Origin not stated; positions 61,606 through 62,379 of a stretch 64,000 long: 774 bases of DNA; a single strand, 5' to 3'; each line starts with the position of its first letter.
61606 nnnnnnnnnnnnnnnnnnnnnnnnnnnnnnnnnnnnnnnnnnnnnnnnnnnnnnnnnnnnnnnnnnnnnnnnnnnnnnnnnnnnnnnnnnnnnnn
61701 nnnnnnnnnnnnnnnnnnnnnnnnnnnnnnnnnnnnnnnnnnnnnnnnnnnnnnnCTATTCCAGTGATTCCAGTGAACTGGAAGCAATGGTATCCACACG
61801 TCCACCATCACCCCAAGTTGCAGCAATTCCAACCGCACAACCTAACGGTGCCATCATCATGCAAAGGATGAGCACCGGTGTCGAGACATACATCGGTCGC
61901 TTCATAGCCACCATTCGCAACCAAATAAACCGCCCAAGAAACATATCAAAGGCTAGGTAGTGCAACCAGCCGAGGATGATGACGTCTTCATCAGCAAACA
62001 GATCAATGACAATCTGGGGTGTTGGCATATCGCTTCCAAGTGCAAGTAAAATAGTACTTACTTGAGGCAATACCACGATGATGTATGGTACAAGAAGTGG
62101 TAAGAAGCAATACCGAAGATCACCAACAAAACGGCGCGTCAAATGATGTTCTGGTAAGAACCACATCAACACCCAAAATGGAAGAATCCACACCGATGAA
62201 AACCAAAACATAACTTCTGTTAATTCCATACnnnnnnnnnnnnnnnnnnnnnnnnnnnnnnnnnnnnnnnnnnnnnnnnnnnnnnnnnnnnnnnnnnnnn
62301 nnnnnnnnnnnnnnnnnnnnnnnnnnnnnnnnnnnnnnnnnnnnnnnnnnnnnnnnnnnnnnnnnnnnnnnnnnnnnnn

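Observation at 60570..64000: Tight four-gene operon: MMPL/RND exporter, small 4-TM protein, DUF2071, DCC thiol-disulfide oxidoreductase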

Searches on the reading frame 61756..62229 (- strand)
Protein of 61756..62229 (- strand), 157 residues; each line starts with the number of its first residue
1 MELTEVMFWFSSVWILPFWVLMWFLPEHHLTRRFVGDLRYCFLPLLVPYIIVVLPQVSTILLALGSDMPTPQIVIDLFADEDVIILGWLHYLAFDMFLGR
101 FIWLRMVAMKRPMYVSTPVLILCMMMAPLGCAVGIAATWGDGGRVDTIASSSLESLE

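Call 3: search_protein_families(library=pfam, proteins=[window:61756-62229:-], max_evalue=0.01)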
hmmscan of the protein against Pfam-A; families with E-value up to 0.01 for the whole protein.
window:61756-62229:- (157 aa): 1 family
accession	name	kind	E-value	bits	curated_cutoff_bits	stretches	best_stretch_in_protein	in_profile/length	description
PF14108.11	ABA4-like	-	6.5e-23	82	27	1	7-131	2-124/127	ABA DEFICIENT 4-like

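Call 4: search_protein_families(library=ncbifam, proteins=[window:61756-62229:-], max_evalue=0.01)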
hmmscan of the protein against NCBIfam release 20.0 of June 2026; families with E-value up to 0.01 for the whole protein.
window:61756-62229:- (157 aa): 0 families

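Call 25: search_solved_structures(query=window:61756-62229:-, max_evalue=10)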
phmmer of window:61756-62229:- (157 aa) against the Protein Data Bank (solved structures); distinct sequences matched with E-value up to 10: 0.

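Call 27: find_homologous_proteins(query=window:61756-62229:-)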
Query window:61756-62229:- (157 aa): 62 proteins with E <= 0.001 among 104 candidates.
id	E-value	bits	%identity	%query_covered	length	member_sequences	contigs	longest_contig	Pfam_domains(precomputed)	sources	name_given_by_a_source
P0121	1.6e-96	339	97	100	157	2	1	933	PF14108.12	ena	-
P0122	2.2e-96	338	97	100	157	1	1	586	PF14108.12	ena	-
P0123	1.2e-95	336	96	100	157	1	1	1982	PF14108.12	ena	-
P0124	3.0e-93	328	93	100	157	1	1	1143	PF14108.12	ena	-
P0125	1.1e-91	323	92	100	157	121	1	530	PF14108.12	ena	-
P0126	1.9e-90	319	93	100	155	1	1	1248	PF14108.12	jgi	jgi:hypothetical protein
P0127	8.9e-81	288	77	100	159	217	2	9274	PF14108.12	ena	-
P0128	4.5e-78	279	74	97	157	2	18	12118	PF14108.12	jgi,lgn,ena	jgi:hypothetical protein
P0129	1.2e-73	265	73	100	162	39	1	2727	PF14108.12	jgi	-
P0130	1.3e-73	264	70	100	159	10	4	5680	PF14108.12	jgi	jgi:hypothetical protein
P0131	9.3e-69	249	70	97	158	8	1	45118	PF14108.12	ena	-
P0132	2.0e-68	248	68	100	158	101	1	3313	PF14108.12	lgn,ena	-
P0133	2.5e-61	224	100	67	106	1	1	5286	PF14108.12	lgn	-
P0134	5.1e-61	223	71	87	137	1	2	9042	PF14108.12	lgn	-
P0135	1.3e-60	222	69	88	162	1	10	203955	PF14108.12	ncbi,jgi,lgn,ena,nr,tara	ncbi:MAG: hypothetical protein CMA63_06930 [Euryarchaeota archaeon]|nr:hypothetical protein [Euryarc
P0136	4.9e-58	214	62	95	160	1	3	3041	PF14108.12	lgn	-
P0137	8.2e-58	213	63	87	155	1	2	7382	PF14108.12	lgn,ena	-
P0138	1.8e-57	212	63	87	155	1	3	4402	PF14108.12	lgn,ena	-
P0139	1.8e-57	212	63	87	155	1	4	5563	PF14108.12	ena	-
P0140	2.3e-57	212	63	87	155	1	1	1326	PF14108.12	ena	-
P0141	2.4e-57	212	63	87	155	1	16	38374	PF14108.12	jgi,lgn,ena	-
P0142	2.4e-57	212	63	87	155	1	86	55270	PF14108.12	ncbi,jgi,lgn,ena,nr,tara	ncbi:MAG: DUF4281 domain-containing protein [Candidatus Poseidoniales archaeon]|nr:hypothetical prot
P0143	2.4e-57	212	63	87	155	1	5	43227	PF14108.12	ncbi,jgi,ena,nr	ncbi:MAG: hypothetical protein CL967_03080 [Euryarchaeota archaeon]|nr:hypothetical protein [Euryarc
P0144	2.4e-57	211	63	87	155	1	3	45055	PF14108.12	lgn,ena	-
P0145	2.4e-57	211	63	87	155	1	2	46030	PF14108.12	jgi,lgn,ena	-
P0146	3.2e-57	211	63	87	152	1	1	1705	PF14108.12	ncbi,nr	ncbi:MAG: ABA4-like family protein, partial [Candidatus Poseidoniaceae archaeon]|nr:ABA4-like family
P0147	3.4e-57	211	63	87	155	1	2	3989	PF14108.12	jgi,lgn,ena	jgi:hypothetical protein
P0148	3.9e-57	211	63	87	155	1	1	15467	PF14108.12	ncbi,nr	ncbi:MAG: hypothetical protein CMA09_00065 [Euryarchaeota archaeon]|nr:hypothetical protein [Euryarc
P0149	8.4e-57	210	62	87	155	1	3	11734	PF14108.12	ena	-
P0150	8.6e-57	210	62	87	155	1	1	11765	PF14108.12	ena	-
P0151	9.8e-57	210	63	87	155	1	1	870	PF14108.12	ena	-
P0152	1.7e-56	209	62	87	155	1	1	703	PF14108.12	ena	-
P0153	2.0e-56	209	62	87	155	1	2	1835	PF14108.12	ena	-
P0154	2.7e-56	208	62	87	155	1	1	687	PF14108.12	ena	-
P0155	5.6e-55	204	65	88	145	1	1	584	PF14108.12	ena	-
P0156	6.5e-55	204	60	96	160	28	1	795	PF14108.12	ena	-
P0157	7.9e-55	203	84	68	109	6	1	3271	PF14108.12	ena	-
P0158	1.6e-54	202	62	88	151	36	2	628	PF14108.12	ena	-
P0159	4.9e-54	201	59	96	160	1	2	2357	PF14108.12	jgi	jgi:hypothetical protein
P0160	3.2e-53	198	57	96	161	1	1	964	PF14108.12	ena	-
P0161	4.5e-53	198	58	98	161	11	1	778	PF14108.12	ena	-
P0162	1.1e-52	196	58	98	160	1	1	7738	PF14108.12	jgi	-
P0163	1.1e-52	196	58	98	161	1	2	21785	PF14108.12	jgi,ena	-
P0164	1.3e-52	196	58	98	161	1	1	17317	PF14108.12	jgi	-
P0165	2.5e-51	192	61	89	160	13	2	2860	PF14108.12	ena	-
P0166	9.0e-50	187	62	77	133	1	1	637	PF14108.12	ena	-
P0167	2.0e-49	186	59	85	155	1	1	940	PF14108.12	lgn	-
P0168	2.7e-44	169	56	89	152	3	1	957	PF14108.12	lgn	-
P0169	4.7e-44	168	64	73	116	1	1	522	PF14108.12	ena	-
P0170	7.7e-44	168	55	88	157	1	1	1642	PF14108.12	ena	-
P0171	8.0e-44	168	55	88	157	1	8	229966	PF14108.12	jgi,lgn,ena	-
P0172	8.0e-44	168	55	88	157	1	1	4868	PF14108.12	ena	-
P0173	9.6e-44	167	55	88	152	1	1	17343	PF14108.12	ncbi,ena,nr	ncbi:MAG: DUF4281 domain-containing protein [Candidatus Poseidonia sp.]|nr:DUF4281 domain-containing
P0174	1.0e-43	167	55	88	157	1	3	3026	PF14108.12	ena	-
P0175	1.0e-43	167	55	88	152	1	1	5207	PF14108.12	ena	-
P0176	1.1e-43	167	55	88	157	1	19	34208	PF14108.12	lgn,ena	-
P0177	1.2e-43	167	55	88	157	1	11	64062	PF14108.12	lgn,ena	-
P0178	5.3e-43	165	69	64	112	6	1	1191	PF14108.12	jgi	-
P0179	3.3e-41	159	78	57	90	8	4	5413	PF14108.12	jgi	jgi:hypothetical protein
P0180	1.0e-40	157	74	57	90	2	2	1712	PF14108.12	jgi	jgi:hypothetical protein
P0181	8.5e-40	154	66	66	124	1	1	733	PF14108.12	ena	-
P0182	9.5e-28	115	61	54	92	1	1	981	PF14108.12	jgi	jgi:hypothetical protein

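Call 41: find_encoding_contigs(protein=P0171, flank=8000, max_places=2)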
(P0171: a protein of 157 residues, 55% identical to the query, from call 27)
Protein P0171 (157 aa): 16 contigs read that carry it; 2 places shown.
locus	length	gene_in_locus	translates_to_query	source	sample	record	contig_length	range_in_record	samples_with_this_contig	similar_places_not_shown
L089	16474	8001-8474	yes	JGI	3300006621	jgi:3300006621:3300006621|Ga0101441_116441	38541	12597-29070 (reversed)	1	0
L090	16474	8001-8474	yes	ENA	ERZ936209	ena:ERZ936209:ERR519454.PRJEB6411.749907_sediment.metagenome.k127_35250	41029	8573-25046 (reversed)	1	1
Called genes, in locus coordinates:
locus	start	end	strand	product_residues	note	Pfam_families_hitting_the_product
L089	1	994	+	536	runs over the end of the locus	PF01039:Carboxyl_trans, PF03255:ACCA (weak)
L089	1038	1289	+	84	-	-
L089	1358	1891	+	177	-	-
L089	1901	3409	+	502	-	PF00289:Biotin_carb_N, PF02222:ATP-grasp, PF02786:CPSase_L_D2, PF07478:Dala_Dala_lig_C, PF02785:Biotin_carb_C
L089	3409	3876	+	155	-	PF25917:BSH_RND (weak), PF25973:BSH_CzcB (faint), PF25997:BSH_YhbJ (weak), PF00364:Biotin_lipoyl, PF25984:BSH_YknX (faint)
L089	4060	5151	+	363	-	-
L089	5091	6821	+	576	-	PF02460:Patched, PF03176:MMPL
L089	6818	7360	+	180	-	-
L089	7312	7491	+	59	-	-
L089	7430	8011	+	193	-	-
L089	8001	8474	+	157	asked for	PF14108:ABA4-like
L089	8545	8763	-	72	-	-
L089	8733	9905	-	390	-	PF01134:GIDA (faint), PF01266:DAO (faint), PF03486:HI0933_like (faint), PF07992:Pyr_redox_2, PF13450:NAD_binding_8 (faint), PF13738:Pyr_redox_3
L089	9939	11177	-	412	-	PF02492:cobW, PF07683:CobW_C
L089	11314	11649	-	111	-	-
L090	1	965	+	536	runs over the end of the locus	PF01039:Carboxyl_trans, PF03255:ACCA (weak)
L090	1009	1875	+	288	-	PF00378:ECH_1, PF16113:ECH_2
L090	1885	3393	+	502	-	PF00289:Biotin_carb_N, PF02222:ATP-grasp, PF02786:CPSase_L_D2, PF07478:Dala_Dala_lig_C, PF02785:Biotin_carb_C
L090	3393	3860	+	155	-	PF25917:BSH_RND (weak), PF25973:BSH_CzcB (faint), PF25997:BSH_YhbJ (weak), PF00364:Biotin_lipoyl, PF25984:BSH_YknX (faint)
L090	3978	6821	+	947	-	PF03176:MMPL, PF02460:Patched, PF03176:MMPL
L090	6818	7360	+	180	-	-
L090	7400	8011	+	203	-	-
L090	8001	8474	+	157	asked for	PF14108:ABA4-like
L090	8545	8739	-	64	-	-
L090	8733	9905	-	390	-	PF01134:GIDA (faint), PF01266:DAO (faint), PF03486:HI0933_like (faint), PF07992:Pyr_redox_2, PF13450:NAD_binding_8 (faint), PF13738:Pyr_redox_3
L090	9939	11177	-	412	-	PF02492:cobW, PF07683:CobW_C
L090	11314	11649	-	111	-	-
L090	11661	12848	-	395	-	PF00009:GTP_EFTU (faint), PF02492:cobW, PF07683:CobW_C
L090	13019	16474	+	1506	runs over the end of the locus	PF13245:AAA_19 (faint), PF00580:UvrD-helicase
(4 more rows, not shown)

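Call 42: find_encoding_contigs(protein=P0142, flank=8000, max_places=2)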
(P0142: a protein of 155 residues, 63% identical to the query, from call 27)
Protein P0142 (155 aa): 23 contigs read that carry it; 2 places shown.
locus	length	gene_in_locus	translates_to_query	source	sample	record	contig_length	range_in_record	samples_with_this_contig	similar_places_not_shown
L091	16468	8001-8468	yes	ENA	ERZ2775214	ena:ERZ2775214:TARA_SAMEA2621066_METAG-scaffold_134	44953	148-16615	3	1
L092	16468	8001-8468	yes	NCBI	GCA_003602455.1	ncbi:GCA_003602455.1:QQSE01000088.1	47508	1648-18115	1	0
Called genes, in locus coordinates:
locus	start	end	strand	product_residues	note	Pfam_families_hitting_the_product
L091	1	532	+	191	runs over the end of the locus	-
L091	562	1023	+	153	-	PF01894:YjbQ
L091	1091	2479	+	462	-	-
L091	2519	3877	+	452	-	-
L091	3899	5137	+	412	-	PF00108:Thiolase_N, PF02803:Thiolase_C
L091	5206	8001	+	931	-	PF03176:MMPL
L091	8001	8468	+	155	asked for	PF14108:ABA4-like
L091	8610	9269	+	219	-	PF09844:DUF2071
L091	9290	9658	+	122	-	PF04134:DCC1-like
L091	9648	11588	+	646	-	-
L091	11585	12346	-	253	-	PF01925:TauE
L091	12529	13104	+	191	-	PF04011:LemA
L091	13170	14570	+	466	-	PF01368:DHH, PF02272:DHHA1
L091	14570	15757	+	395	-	PF01963:TraB_PrgY_gumN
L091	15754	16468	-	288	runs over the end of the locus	PF00809:Pterin_bind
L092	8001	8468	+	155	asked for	PF14108:ABA4-like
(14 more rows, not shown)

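Call 47: search_protein_families(library=pfam, proteins=[L090:6818-7360:+, L090:7400-8011:+], max_evalue=0.01)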
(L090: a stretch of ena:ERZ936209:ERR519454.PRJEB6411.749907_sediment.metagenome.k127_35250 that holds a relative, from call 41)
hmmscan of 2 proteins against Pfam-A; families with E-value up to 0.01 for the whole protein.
L090:6818-7360:+ (180 aa): 0 families

L090:7400-8011:+ (203 aa): 0 families

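Call 51: find_related_loci(query=A3, collection=metagenome_contigs, flank=8000)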
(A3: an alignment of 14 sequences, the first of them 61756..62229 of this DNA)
Query A3 (157 aa) in metagenome_contigs; peptide patterns used: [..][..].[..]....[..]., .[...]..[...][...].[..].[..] (x = any residue, [..] = any of these).
436 stretches matched a pattern; 373 encode a relative of the query (tblastn E <= 1e-3); the best 80 are kept; 80 distinct loci.
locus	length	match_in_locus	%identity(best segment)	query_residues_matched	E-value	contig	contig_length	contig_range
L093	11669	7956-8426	97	1-157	2e-99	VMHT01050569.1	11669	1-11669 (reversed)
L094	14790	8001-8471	94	1-157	8e-97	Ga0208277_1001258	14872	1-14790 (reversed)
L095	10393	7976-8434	80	1-153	3e-84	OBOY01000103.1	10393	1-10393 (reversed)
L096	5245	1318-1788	80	1-157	2e-84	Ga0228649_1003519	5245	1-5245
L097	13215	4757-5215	80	1-153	1e-83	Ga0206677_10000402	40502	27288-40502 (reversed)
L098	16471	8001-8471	78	1-157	5e-83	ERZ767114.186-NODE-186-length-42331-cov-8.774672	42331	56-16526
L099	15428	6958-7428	78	1-157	5e-83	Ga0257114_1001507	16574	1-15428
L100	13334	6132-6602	78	1-157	5e-83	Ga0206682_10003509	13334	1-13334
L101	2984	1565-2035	72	1-157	9e-77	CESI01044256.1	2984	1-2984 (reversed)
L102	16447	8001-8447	72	1-149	2e-73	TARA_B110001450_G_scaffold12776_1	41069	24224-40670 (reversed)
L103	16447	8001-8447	72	1-149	2e-73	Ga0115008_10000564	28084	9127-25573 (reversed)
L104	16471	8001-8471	68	1-157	8e-73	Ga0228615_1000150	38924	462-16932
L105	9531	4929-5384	70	1-152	3e-72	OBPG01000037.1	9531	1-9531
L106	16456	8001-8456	70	1-152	3e-72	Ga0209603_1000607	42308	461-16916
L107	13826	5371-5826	70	1-152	5e-72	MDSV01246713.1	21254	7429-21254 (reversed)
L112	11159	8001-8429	61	1-143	4e-61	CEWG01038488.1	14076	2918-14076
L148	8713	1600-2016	58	1-139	6e-53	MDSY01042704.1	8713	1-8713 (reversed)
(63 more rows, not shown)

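Call 57: search_protein_families(library=pfam, proteins=[L112:8504-10861:+, L148:2038-5010:+, L091:1091-2479:+, L091:2519-3877:+], max_evalue=0.01)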
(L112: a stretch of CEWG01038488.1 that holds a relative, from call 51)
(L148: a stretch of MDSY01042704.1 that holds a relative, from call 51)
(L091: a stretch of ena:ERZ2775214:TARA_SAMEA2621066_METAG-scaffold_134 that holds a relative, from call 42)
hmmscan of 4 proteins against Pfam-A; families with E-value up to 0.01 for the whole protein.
L112:8504-10861:+ (785 aa): 3 families
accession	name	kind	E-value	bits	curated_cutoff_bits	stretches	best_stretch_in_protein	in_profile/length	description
PF14240.11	YHYH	-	3.7e-33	115.5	25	1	467-666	2-181/193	YHYH protein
PF02412.23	TSP_3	-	1.7e-07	31.3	25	1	344-368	12-33/36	Thrombospondin type 3 repeat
PF09136.16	Glucodextran_B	-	0.0056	17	27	0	65-141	16-78/83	Glucodextranase, domain B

L148:2038-5010:+ (990 aa): 5 families
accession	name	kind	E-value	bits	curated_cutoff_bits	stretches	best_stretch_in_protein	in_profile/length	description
PF14240.11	YHYH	-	9.5e-31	107.7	25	1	691-891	2-182/193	YHYH protein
PF03959.19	FSH1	-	1.3e-14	54.8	21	1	452-588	68-206/211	Serine hydrolase (FSH1)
PF02412.23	TSP_3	-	2.1e-11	43.8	25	2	331-354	12-32/36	Thrombospondin type 3 repeat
PF05901.16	Excalibur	-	0.0027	18.5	22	0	288-310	16-33/36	Excalibur calcium-binding domain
PF00561.26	Abhydrolase_1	-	0.0062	16.7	25.8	0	541-584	197-241/245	alpha/beta hydrolase fold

L091:1091-2479:+ (462 aa): 1 family
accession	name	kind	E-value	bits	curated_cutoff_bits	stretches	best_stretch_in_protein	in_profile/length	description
PF12483.13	GIDE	-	3.4e-05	23.8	23.6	1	286-393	5-107/160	E3 Ubiquitin ligase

L091:2519-3877:+ (452 aa): 0 families

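Call 67: search_protein_families(library=ncbifam, proteins=[L090:3978-6821:+, L112:5215-8001:+], max_evalue=0.00001)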
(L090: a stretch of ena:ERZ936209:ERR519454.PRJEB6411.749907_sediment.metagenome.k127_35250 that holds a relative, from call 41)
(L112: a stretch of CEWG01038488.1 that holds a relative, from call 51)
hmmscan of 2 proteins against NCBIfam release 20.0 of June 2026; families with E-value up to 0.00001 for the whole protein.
L090:3978-6821:+ (947 aa): 5 families
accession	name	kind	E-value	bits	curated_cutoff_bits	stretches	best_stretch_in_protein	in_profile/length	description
TIGR00921.1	2A067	subfamily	3e-54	184.3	351.9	2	562-931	3-343/733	hydrophobe/amphiphile efflux-3 (HAE3) family transporter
TIGR00833.1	actII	subfamily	1.4e-34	119.5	874.7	3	747-941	151-339/910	MMPL family RND transporter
TIGR03480.1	HpnN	hypoth_equivalog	2.2e-22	78.9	751.85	2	350-546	259-433/862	hopanoid biosynthesis associated RND transporter like protein HpnN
NF052374.1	HopndTporHpnN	equivalog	9e-11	40.6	1100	1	349-573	261-462/858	hopanoid transporter HpnN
NF045600.2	BstA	equivalog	2.4e-06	25.7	1400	1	804-930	311-893/903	sterol transporter cytoplasmic membrane protein BstA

L112:5215-8001:+ (928 aa): 6 families
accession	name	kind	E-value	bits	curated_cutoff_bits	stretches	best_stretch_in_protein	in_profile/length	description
TIGR00921.1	2A067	subfamily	1.5e-50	172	351.9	2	552-912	10-343/733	hydrophobe/amphiphile efflux-3 (HAE3) family transporter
TIGR00833.1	actII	subfamily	4.3e-30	104.7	874.7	3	716-912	140-329/910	MMPL family RND transporter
TIGR03480.1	HpnN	hypoth_equivalog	7.6e-19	67.2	751.85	2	340-594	267-496/862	hopanoid biosynthesis associated RND transporter like protein HpnN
NF052374.1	HopndTporHpnN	equivalog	9.6e-14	50.4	1100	2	350-599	280-504/858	hopanoid transporter HpnN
NF052608.1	TrhMmycExpMmpL3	equivalog_domain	1.6e-08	33.4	1400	0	643-907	82-325/992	trehalose monomycolate exporter MmpL3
NF045600.2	BstA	equivalog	1.1e-06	26.9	1400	0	780-911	773-893/903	sterol transporter cytoplasmic membrane protein BstA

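Call 77: search_solved_structures(query=A5, max_evalue=10, show_alignments=2)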
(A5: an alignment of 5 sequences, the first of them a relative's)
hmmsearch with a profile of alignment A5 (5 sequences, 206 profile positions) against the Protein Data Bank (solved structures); distinct sequences matched with E-value up to 10: 7.
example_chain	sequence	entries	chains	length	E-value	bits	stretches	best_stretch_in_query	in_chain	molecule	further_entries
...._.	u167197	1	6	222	0.34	13.6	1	131-179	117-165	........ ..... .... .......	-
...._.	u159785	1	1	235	0.58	12.9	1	119-158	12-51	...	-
9d8x_B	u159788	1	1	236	0.58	12.9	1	119-158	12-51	VP2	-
9d9s_B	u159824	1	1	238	0.58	12.9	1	119-158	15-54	VP2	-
3fk8_A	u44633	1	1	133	0.59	12.9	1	66-124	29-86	Disulphide isomerase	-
7opx_B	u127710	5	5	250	0.61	12.8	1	120-158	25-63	Capsid protein VP2 | VP2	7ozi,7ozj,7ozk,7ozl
8fia_A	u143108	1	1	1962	1.6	11.5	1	74-114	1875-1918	Teneurin-m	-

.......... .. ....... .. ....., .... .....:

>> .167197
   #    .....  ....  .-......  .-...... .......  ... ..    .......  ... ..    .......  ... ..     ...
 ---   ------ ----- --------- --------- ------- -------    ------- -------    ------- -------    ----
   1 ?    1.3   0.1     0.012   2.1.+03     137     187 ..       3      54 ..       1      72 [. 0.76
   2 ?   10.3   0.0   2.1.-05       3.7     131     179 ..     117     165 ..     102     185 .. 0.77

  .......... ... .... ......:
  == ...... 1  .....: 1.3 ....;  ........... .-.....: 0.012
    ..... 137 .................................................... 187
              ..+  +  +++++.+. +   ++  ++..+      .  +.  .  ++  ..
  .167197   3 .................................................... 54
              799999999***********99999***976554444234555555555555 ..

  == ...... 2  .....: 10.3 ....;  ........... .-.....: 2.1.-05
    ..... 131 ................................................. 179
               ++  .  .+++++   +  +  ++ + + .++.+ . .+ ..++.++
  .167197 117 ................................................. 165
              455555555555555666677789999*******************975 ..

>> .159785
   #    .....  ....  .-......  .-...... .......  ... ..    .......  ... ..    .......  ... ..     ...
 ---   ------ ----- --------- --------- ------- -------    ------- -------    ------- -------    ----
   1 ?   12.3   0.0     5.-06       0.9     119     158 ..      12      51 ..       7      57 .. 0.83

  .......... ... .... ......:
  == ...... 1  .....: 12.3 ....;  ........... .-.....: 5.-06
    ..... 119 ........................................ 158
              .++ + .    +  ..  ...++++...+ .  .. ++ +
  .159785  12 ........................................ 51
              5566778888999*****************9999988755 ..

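Call 78: search_protein_families(library=pfam, alignment_id=A5, max_evalue=10)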
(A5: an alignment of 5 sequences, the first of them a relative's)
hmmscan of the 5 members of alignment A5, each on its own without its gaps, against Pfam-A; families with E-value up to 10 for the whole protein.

A. member 1, L089:7391-8011:+ (206 aa): 0 families

B. families by the number of members that match (of 5 scanned): 4 families
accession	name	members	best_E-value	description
PF13098.12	Thioredoxin_2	2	0.0048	Thioredoxin-like domain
PF20404.3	DUF6694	2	0.025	Family of unknown function (DUF6694)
PF24381.1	DUF7537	2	0.038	Family of unknown function (DUF7537)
PF13462.12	Thioredoxin_4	1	0.11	Thioredoxin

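Call 79: find_homologous_proteins(query=A5, max_evalue=0.001)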
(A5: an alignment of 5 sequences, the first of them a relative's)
Query A5 (5 sequences) (206 aa, profile of the alignment): 615 proteins with E <= 0.001 among 5320 candidates; the best 120 are listed.
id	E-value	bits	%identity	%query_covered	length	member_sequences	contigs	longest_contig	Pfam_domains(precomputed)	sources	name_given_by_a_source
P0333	2.5e-105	369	65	90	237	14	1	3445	-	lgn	-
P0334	7.5e-104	364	61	97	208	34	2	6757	-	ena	-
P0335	5.8e-103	361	63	97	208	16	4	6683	-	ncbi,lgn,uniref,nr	ncbi:MAG: hypothetical protein P8Q40_07620 [Candidatus Poseidonia sp.]|uniref:hypothetical protein n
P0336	1.8e-102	359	61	98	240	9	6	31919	-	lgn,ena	-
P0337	1.9e-102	359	62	97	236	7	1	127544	-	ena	-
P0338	1.1e-101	357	60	97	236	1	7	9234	-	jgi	jgi:hypothetical protein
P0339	4.1e-98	345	88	99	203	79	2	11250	-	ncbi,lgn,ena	-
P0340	5.0e-95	335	85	99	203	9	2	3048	-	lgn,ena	-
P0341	6.5e-95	335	41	94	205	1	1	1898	-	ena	-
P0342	8.4e-95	334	89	95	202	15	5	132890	-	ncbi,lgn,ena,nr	ncbi:MAG: hypothetical protein ISP83_07065 [Candidatus Poseidonia sp.]|nr:hypothetical protein [Pose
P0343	3.2e-93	329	46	94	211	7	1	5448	-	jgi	jgi:hypothetical protein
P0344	3.0e-91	323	60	97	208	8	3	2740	-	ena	-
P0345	6.4e-91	321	60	96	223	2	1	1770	-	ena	-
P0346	9.3e-91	321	68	99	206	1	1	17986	-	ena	-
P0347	3.4e-90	319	67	99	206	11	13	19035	-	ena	-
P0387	4.2e-88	312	66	98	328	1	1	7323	PF14108.12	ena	-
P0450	8.1e-80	285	45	97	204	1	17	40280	-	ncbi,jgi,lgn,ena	ncbi:MAG: hypothetical protein ACKVHN_02530 [Candidatus Poseidoniales archaeon]|jgi:hypothetical pro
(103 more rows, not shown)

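Call 81: find_encoding_contigs(protein=P0450, flank=7000, max_places=2)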
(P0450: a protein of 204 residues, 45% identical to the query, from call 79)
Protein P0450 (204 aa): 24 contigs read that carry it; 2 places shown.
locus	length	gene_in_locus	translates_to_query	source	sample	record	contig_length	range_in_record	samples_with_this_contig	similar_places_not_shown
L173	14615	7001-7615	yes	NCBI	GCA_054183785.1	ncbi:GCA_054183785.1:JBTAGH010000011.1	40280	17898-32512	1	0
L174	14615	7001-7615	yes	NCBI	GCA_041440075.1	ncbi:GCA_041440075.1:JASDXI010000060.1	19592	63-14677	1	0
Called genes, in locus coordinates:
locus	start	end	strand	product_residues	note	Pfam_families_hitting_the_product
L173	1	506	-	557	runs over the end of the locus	-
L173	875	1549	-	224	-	-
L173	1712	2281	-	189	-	-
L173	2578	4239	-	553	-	-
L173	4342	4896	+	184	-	-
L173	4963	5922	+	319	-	PF04463:2-thiour_desulf, PF08349:DUF1722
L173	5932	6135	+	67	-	PF11127:YgaP-like_TM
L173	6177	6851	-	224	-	-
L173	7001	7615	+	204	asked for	-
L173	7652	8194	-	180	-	PF00578:AhpC-TSA, PF08534:Redoxin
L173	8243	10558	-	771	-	PF13181:TPR_8 (faint), PF00515:TPR_1 (faint), PF07719:TPR_2 (faint), PF13424:TPR_12 (faint), PF13428:TPR_14 (faint), PF13432:TPR_16 (faint), PF14559:TPR_19 (weak), PF13371:TPR_9 (weak), +6 more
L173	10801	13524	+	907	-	-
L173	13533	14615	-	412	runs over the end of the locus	PF13662:Toprim_4 (weak), PF01751:Toprim (weak), PF13155:Toprim_2 (weak)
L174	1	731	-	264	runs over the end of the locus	?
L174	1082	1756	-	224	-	-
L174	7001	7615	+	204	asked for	-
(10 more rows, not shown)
